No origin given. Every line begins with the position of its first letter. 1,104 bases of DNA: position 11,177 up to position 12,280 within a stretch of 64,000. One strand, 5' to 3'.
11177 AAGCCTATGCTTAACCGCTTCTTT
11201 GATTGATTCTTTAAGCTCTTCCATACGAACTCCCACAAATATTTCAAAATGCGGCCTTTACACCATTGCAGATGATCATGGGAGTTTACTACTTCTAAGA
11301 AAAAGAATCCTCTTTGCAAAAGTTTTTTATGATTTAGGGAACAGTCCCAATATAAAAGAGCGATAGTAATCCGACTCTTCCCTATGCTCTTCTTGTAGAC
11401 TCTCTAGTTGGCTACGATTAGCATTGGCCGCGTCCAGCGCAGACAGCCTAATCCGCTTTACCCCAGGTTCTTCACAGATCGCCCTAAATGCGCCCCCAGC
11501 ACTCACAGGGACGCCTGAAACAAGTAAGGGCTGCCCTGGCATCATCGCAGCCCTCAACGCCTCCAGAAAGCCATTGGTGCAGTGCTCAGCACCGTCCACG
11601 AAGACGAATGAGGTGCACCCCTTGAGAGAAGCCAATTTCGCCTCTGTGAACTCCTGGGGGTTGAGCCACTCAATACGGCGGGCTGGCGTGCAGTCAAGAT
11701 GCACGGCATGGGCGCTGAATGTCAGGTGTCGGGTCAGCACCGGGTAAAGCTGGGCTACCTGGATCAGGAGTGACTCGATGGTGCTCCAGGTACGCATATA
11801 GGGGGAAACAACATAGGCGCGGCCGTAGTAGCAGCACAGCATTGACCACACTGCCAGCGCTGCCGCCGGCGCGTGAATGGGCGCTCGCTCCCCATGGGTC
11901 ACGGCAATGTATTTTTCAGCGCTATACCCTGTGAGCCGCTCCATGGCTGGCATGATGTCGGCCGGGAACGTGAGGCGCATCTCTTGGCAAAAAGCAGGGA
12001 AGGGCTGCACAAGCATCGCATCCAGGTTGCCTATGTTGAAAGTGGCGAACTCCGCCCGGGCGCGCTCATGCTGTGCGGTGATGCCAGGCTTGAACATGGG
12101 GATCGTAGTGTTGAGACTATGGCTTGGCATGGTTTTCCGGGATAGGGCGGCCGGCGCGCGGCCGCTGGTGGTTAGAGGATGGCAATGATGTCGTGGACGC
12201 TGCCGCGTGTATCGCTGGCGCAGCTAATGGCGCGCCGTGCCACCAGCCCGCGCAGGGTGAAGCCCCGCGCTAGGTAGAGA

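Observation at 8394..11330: Low-GC island with two membrane-anchored coiled-coil proteins and an amber-interrupted HTH gene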

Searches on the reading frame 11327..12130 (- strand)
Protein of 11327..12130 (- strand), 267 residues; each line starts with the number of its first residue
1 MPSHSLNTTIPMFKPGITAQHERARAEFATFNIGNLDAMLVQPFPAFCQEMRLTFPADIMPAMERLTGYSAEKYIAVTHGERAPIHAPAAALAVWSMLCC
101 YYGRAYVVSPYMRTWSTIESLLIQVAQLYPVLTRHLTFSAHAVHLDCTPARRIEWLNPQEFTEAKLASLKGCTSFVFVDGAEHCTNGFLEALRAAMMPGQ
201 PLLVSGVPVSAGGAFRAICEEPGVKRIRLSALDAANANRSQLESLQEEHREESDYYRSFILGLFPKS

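Call 7: search_protein_families(library=pfam, proteins=[window:11327-12130:-], max_evalue=1)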
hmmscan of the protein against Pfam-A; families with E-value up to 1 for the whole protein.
window:11327-12130:- (267 aa): 1 family
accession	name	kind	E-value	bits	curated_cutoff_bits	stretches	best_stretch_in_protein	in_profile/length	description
PF01498.24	HTH_Tnp_Tc3_2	-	0.071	13.8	31.5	1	3-30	41-68/72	Transposase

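Call 8: search_protein_families(library=phrogs, proteins=[window:11327-12130:-], max_evalue=0.1)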
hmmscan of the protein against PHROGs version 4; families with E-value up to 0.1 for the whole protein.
window:11327-12130:- (267 aa): 1 family
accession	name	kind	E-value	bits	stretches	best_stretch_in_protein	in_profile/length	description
phrog_5902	-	unknown function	0.00099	19.5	1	90-267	67-261/359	-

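Call 9: search_protein_families(library=padloc, proteins=[window:11327-12130:-], max_evalue=1)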
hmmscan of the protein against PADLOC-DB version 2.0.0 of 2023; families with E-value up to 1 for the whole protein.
window:11327-12130:- (267 aa): 0 families

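Call 21: search_protein_families(library=ncbifam, proteins=[window:11327-12130:-], max_evalue=0.1)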
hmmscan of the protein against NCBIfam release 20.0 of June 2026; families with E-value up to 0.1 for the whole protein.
window:11327-12130:- (267 aa): 0 families

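Call 72: find_homologous_proteins(query=window:11327-12130:-)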
Query window:11327-12130:- (267 aa): 2 proteins with E <= 0.001 among 2674 candidates.
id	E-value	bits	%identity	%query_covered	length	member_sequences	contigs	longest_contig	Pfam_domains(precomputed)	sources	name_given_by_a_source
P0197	3.2e-178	609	100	100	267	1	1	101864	-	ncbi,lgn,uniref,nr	ncbi:hypothetical protein [Nissabacter sp. SGAir0207]|uniref:hypothetical protein n=1 Tax=Nissabacte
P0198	1.9e-73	265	52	85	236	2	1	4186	-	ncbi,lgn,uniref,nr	ncbi:hypothetical protein CYR55_22480 [Chimaeribacter californicus]|uniref:Uncharacterized protein n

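Call 73: find_encoding_contigs(protein=P0198, flank=5000, max_places=2)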
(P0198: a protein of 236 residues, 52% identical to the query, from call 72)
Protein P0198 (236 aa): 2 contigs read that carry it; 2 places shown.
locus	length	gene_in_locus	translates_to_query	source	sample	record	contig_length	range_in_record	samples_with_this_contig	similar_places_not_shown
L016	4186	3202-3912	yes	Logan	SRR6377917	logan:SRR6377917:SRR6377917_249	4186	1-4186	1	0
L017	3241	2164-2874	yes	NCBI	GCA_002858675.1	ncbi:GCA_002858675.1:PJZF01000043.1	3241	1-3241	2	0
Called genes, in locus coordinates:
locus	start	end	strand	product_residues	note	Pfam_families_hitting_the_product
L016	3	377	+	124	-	?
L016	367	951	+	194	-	-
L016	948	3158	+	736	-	PF00145:DNA_methylase, PF02086:MethyltransfD12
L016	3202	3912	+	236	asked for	-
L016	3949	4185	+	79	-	?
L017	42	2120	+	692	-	PF00145:DNA_methylase, PF02086:MethyltransfD12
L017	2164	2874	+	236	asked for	-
